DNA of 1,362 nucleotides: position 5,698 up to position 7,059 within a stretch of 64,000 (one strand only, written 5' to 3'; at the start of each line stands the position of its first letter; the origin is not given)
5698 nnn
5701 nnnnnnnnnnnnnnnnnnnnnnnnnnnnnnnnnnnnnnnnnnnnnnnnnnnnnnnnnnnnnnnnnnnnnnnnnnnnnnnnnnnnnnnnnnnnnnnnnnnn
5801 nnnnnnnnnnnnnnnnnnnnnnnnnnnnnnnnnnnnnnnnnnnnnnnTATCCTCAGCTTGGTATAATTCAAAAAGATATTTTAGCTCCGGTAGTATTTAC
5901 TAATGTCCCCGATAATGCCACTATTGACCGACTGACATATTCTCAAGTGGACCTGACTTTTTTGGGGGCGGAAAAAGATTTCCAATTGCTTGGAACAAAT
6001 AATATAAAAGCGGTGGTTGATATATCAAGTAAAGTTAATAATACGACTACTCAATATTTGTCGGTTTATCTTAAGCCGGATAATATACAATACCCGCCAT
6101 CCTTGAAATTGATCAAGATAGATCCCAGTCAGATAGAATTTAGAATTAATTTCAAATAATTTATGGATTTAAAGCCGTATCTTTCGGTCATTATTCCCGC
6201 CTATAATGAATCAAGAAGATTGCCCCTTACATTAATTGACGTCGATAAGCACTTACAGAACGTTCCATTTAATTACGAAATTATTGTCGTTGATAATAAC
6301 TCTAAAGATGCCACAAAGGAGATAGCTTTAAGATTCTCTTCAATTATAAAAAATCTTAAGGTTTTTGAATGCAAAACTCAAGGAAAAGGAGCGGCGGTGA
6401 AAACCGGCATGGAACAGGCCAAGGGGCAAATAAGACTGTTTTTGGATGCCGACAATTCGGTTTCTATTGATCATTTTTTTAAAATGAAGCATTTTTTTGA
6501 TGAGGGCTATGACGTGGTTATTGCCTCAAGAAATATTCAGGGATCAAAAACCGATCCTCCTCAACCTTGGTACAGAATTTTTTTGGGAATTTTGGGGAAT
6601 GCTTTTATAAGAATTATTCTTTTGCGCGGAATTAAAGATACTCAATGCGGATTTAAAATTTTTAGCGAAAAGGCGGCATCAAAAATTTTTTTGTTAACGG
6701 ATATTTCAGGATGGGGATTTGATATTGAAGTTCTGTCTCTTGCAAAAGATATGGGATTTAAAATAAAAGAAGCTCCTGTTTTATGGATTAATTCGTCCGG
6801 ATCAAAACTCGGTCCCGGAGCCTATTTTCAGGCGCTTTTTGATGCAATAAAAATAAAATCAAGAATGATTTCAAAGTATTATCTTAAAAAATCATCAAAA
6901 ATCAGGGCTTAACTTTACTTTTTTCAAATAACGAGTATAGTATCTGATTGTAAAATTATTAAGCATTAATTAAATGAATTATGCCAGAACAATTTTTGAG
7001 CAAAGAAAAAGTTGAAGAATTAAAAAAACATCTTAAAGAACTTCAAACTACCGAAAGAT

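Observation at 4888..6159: Single-polypeptide fusion of diadenylate cyclase CdaA with a YbbR/CdaR-like regulatory domain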

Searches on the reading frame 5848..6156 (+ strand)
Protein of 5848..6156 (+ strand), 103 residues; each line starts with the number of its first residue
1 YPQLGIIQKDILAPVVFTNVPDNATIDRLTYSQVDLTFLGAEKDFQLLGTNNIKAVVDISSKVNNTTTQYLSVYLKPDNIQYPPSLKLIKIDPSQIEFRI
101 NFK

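Call 28: search_solved_structures(query=A2, max_evalue=10, show_alignments=2)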
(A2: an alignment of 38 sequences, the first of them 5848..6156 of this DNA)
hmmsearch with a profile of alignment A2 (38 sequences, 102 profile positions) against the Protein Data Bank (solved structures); distinct sequences matched with E-value up to 10: 14.
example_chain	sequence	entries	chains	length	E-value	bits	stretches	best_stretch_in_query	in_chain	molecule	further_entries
2l3u_A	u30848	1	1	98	1.7e-05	27.6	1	10-86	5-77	YbbR family protein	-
5hqh_A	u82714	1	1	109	0.00027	23.8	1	12-100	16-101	Lmo2119 protein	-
3lyw_A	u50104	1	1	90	0.0058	19.5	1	18-98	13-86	YbbR family protein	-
1mvg_A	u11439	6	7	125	0.0063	19.4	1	7-70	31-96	Liver basic Fatty Acid Binding Protein | Fatty acid-binding protein | Fatty acid-binding protein, liver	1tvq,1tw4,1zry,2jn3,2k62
2kpu_A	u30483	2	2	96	0.0067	19.3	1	18-98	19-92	YbbR family protein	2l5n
7o0j_A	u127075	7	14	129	0.0068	19.3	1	7-70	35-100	Fatty acid-binding protein, liver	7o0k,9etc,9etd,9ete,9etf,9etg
2lfo_A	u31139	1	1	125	0.0099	18.8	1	7-69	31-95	Fatty acid-binding protein, liver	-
1p6p_A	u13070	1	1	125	0.044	16.7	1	5-61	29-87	Fatty acid-binding protein, liver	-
3jb9_H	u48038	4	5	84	0.082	15.8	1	4-80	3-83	Small nuclear ribonucleoprotein E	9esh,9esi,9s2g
5gjv_C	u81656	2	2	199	0.53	13.2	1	65-97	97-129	Voltage-dependent L-type calcium channel subunit beta-1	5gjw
3kzt_A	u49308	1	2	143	1.2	12.1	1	7-31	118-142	uncharacterized protein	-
8z01_A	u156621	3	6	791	1.2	12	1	25-65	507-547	ABC transporter G family member 23-like Protein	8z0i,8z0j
8yzp_A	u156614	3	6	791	1.2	12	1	25-65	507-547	ABC transporter G family member 23-like Protein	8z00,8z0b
9ju6_A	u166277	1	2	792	1.2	12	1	25-65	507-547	ABC transporter G family member 23-like Protein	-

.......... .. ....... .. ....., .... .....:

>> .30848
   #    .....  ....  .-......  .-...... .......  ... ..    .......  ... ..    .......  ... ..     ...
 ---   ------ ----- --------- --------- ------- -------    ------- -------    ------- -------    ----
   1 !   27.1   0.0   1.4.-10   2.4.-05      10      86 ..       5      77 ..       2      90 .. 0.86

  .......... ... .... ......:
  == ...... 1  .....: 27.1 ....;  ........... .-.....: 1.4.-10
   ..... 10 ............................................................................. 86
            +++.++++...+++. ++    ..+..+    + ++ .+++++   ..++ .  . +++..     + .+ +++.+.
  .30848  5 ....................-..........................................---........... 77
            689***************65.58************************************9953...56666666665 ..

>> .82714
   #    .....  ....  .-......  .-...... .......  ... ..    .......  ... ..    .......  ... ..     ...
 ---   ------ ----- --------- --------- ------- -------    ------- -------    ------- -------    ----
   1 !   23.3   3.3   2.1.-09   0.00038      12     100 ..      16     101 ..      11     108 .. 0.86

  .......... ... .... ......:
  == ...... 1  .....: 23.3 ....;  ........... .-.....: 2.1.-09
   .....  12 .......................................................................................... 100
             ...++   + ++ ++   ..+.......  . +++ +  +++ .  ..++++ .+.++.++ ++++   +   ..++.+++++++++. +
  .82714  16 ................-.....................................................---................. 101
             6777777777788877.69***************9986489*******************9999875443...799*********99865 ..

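Call 29: search_protein_families(library=pfam, alignment_id=A2, max_evalue=0.1)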
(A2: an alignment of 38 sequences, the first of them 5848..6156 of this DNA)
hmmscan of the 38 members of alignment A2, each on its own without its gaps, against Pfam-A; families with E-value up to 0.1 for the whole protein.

A. member 1, window:5848-6156:+ (103 aa): 1 family
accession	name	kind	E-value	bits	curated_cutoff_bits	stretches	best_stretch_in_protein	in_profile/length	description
PF07949.17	YbbR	-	0.016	16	22.3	1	14-85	2-75/81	YbbR-like protein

B. families by the number of members that match (of 38 scanned): 9 families
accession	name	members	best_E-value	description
PF07949.17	YbbR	29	4.7e-09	YbbR-like protein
PF14014.11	DUF4230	1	0.032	Protein of unknown function (DUF4230)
PF14334.11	DUF4390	1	0.034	Domain of unknown function (DUF4390)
PF01740.26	STAS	1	0.039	STAS domain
PF02933.23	CDC48_2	1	0.053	Cell division protein 48 (CDC48), domain 2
PF07523.18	Big_3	1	0.056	Bacterial Ig-like domain (group 3)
PF24672.1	DUF7654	1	0.077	Domain of unknown function (DUF7654)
PF23001.1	MBTP1_N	1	0.086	Membrane-bound Site-1 Protease Family N-terminal domain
PF12715.13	Abhydrolase_7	1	0.095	Abhydrolase family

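Call 33: predict_structure(alignment_id=A2)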
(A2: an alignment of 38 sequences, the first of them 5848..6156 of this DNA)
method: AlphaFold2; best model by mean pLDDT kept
length: 103 residues; sequences in the alignment: 38
mean_pLDDT: 90.6   pTM: 0.76
mean pLDDT of the five models: 90.6, 88.7, 88.1, 88.0, 86.4
residues with pLDDT >= 90: 79; 70-90: 19; 50-70: 4; < 50: 1
segments of 3 or more residues with pLDDT < 50: none
pLDDT, mean of each block of 10 residues (from residue 1): 78 95 91 96 86 91 85 95 95 96 89
secondary structure, 60 per line:
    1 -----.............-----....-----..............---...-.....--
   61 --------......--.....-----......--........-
elements in order: E6-18 E24-27 E33-41 H42-46 E54-58 E69-74 E87-92 E95-102

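Call 35: fold_search(model_id=the predicted structure, library=pdb)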
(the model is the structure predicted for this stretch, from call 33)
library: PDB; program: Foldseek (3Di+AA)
matches with E <= 10: 260; with E <= 0.001: 3
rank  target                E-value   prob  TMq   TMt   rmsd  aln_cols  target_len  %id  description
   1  2kxy_MODEL_1_A        3.2e-04  1.00  0.44  0.45   4.7       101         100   16  Solution structure of SuR18C from Streptococcus thermophilus. Northeast Structural Genomics Consortium Target  (released 2010-07-14)
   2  3lyw                  4.7e-04  1.00  0.69  0.81   2.4        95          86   16  Crystal structure of YbbR family protein Dhaf_0833 from Desulfitobacterium hafniense DCB-2. Northeast Structural Genomic (released 2010-04-07)
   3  4qdy                  8.6e-04  1.00  0.64  0.37   3.1       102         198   19  Crystal structure of a YbbR-like protein (SP_1560) from Streptococcus pneumoniae TIGR4 at 2.74 A resolution (released 2014-07-30)
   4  2kq1_MODEL_1_A        1.3e-03  1.00  0.66  0.59   3.3       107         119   10  Solution Structure Of Protein BH0266 From Bacillus halodurans. Northeast Structural Genomics Consortium Target (released 2009-12-22)
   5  2l3u_MODEL_1_A        3.6e-03  1.00  0.59  0.61   2.8        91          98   16  Solution Structure of Domain IV from the YbbR family protein of Desulfitobacterium hafniense: Northeast Struct (released 2010-10-06)
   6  2kpu_MODEL_1_A        4.7e-03  1.00  0.68  0.73   2.7        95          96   16  NMR Structure of YbbR family protein Dhaf_0833 (residues 32-118) from Desulfitobacterium hafniense DCB-2: Nort (released 2009-12-08)
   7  5zeb_W                1.9e-02  1.00  0.43  0.28   4.5        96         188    8  M. Smegmatis P/P state 70S ribosome structure (released 2018-09-26)
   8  5o60_W                2.9e-02  0.99  0.46  0.29   4.5        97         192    8  Structure of the 50S large ribosomal subunit from Mycobacterium smegmatis (released 2017-07-12)
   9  8cvm_u                3.4e-02  0.98  0.45  0.31   4.5        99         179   10  Cutibacterium acnes 50S ribosomal subunit with P-site tRNA and Sarecycline bound in the local refined map (released 2023-03-15)
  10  9qt5_V                5.3e-02  0.97  0.43  0.29   4.7        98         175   10  Structure of the 50S ribosomal subunit from the antibiotic-producing bacterium Streptomyces fradiae (released 2025-05-14)
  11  1feu_A                9.8e-02  0.90  0.42  0.28   4.7       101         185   12  CRYSTAL STRUCTURE OF RIBOSOMAL PROTEIN TL5, ONE OF THE CTC FAMILY PROTEINS, COMPLEXED WITH A FRAGMENT OF 5S RRNA. (released 2001-06-25)
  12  4v8i_DZ               2.1e-01  0.82  0.44  0.27   4.8       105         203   12  Crystal structure of YfiA bound to the 70S ribosome. (released 2014-07-09)
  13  4v95_BZ               2.4e-01  0.85  0.47  0.30   4.6       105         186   11  Crystal structure of YAEJ bound to the 70S ribosome (released 2014-07-09)
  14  4v8a_AZ               3.5e-01  0.77  0.46  0.29   4.7       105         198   11  The structure of thermorubin in complex with the 70S ribosome from Thermus thermophilus. (released 2014-07-09)
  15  4v9r_BZ               3.7e-01  0.63  0.40  0.27   4.1        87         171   13  Crystal structure of antibiotic DITYROMYCIN bound to 70S ribosome (released 2014-07-09)
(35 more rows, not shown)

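Call 62: search_protein_representatives(alignment_id=A2)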
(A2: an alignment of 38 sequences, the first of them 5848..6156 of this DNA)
Query: 38 sequences, 102 profile positions. Proteins with E-value up to 0.001 (for the whole library): 5268; up to 1e-10: 786; up to 1e-30: 1. The best 150 are listed.
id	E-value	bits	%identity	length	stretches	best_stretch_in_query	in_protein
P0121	1.6e-35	136.9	-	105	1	1-97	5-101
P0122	1.8e-30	120.7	-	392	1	1-98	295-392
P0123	5.4e-30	119.2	-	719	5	9-96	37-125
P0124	4.1e-29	116.4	-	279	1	2-99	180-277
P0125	6.5e-29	115.7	-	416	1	2-99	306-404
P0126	1.0e-27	111.9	-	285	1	2-95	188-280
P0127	1.3e-27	111.5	-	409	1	1-98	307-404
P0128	1.9e-27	111.0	-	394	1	1-99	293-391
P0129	1.0e-26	108.7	-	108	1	1-98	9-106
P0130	2.4e-26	107.5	-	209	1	2-98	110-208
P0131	4.5e-26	106.6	-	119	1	2-98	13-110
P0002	1.3e-25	105.2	-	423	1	1-98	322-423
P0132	4.8e-25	103.3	-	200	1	1-97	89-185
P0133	5.0e-25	103.2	-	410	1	2-99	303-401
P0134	6.8e-25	102.8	-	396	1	5-99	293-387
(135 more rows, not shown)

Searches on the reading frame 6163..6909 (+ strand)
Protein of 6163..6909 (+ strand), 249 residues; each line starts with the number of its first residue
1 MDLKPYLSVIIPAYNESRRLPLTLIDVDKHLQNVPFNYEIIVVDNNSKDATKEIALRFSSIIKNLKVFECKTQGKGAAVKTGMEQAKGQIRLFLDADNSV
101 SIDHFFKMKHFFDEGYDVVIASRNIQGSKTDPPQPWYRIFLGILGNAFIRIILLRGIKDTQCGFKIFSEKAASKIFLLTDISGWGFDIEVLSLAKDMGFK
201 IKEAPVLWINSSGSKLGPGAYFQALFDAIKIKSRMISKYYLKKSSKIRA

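Call 3: search_protein_families(library=pfam, proteins=[window:6163-6909:+], max_evalue=1)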
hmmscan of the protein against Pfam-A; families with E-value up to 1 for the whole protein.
window:6163-6909:+ (249 aa): 4 families
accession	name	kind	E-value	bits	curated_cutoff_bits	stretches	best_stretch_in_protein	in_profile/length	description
PF00535.33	Glycos_transf_2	-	6.9e-28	98.1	23.3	1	8-176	1-168/168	Glycosyl transferase family 2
PF13641.12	Glyco_tranf_2_3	-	2.4e-07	31.4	27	1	6-141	2-140/230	Glycosyltransferase like family 2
PF10111.15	Glyco_tranf_2_2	-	3.8e-07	30.3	27.3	1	8-109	1-103/276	Glycosyltransferase like family 2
PF13704.12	Glyco_tranf_2_4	-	0.0046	17.9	27.5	1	31-98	14-82/98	Glycosyl transferase family 2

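Call 4: search_protein_families(library=ncbifam, proteins=[window:6163-6909:+], max_evalue=1)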
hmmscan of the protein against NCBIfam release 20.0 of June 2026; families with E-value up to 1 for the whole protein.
window:6163-6909:+ (249 aa): 23 families
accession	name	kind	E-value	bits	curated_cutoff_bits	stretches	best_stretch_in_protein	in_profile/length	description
NF038302.1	EPS_HpsE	equivalog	7.4e-18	64.5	300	1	7-139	3-139/307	hormogonium polysaccharide biosynthesis glycosyltransferase HpsE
TIGR04283.1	glyco_like_mftF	equivalog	9.7e-17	61.3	182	1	7-117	1-103/221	TIGR04283 family arsenosugar biosynthesis glycosyltransferase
NF047588.1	GlcsyltransPgfSStrep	equivalog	3.4e-15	56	500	1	7-180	3-172/308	glycosyltransferase PgfS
NF041875.1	EPS_EpsD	equivalog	6.9e-14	52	370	1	7-120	1-112/325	exopolysaccharide biosynthesis glycosyltransferase EpsD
NF041391.1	DPhHxTase_Halo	equivalog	1e-13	50.8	375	1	13-213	3-188/213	dolichyl-phosphate hexose transferase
NF058614.1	PPMAGASynPpgS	equivalog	1.4e-13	50.8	370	1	9-213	4-203/226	polyprenyl-phospho-N-acetylgalactosaminyl synthase PpgS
NF007986.1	PRK10714.1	equivalog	3.9e-13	49.1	529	1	7-125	8-128/316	undecaprenyl-phosphate 4-deoxy-4-formamido-L-arabinose transferase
TIGR04182.1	glyco_TIGR04182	equivalog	1.1e-12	47.9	325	1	8-211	3-193/293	S-layer glycoprotein N-glycosyltransferase AglJ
NF007482.0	PRK10073.1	equivalog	3.3e-12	46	423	1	3-105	4-103/334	glycosyltransferase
TIGR03937.1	PgaC_IcaA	equivalog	1.3e-11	44.2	422.3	1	5-103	45-141/407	poly-beta-1,6-N-acetyl-D-glucosamine synthase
NF010496.0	PRK13915.1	equivalog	1.6e-11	43.8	262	1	7-98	33-127/307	glucosyl-3-phosphoglycerate synthase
NF047683.1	TeichurnBiosyTuaG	equivalog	2.5e-10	40.4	400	1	3-111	4-110/252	teichuronic acid biosynthesis protein TuaG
NF050050.1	ProtGlycPglI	equivalog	3.7e-09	36.4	500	1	4-123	1-119/306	GalNAc(5)-diNAcBac-PP-undecaprenol beta-1,3-glucosyltransferase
NF038299.1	EPS_HpsN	equivalog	6e-08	32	425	1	5-123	1-118/317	hormogonium polysaccharide biosynthesis glycosyltransferase HpsN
TIGR03111.1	glyc2_xrt_Gpos1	hypoth_equivalog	1.5e-06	27.3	363.95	1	5-118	49-162/439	TIGR03111 family XrtG-associated glycosyltransferase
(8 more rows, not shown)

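Call 67: search_solved_structures(query=window:6163-6909:+, max_evalue=0.00001)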
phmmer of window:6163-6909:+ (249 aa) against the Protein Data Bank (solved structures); distinct sequences matched with E-value up to 0.00001: 18.
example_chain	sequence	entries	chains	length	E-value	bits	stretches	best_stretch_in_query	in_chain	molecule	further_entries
5mlz_A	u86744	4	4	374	3.4e-17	66.1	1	7-216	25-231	Dolichol monophosphate mannose synthase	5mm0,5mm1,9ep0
2z87_A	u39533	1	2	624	1.1e-09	41.6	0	7-98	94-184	Chondroitin synthase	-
5eke_A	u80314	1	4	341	1.1e-09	41.6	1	7-146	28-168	Uncharacterized glycosyltransferase sll0501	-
5ekp_C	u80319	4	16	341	1.1e-09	41.6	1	7-146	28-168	Uncharacterized glycosyltransferase sll0501 | Glycosyltransferase sll0501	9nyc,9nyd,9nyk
2z86_A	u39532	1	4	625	1.1e-09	41.5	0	7-98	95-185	Chondroitin synthase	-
9nye_A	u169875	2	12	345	1.1e-09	41.5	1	7-146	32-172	Glycosyltransferase sll0501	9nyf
5tze_C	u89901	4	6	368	1.8e-08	37.5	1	7-121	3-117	Glycosyl transferase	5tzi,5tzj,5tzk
5tz8_A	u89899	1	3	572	2.7e-08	36.9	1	7-121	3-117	Glycosyl transferase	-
3bcv_A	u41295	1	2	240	3.5e-08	36.6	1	1-110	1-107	Putative glycosyltransferase protein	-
9hwj_A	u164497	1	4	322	4.1e-08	36.3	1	7-124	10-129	Undecaprenyl-phosphate 4-deoxy-4-formamido-L-arabinose transferase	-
9bhc_C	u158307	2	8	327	4.2e-08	36.3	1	7-123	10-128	Undecaprenyl-phosphate 4-deoxy-4-formamido-L-arabinose transferase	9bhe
8vxh_A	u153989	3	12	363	5.1e-08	36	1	7-123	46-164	Undecaprenyl-phosphate 4-deoxy-4-formamido-L-arabinose transferase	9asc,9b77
8bz4_A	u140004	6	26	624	1.1e-07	34.9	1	7-123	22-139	Glycosyltransferase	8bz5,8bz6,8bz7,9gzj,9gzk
8bz8_A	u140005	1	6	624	1.1e-07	34.9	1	7-123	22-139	Glycosyltransferase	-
5hea_A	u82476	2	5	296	4.7e-07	32.9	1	2-124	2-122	Putative glycosyltransferase (GalT1)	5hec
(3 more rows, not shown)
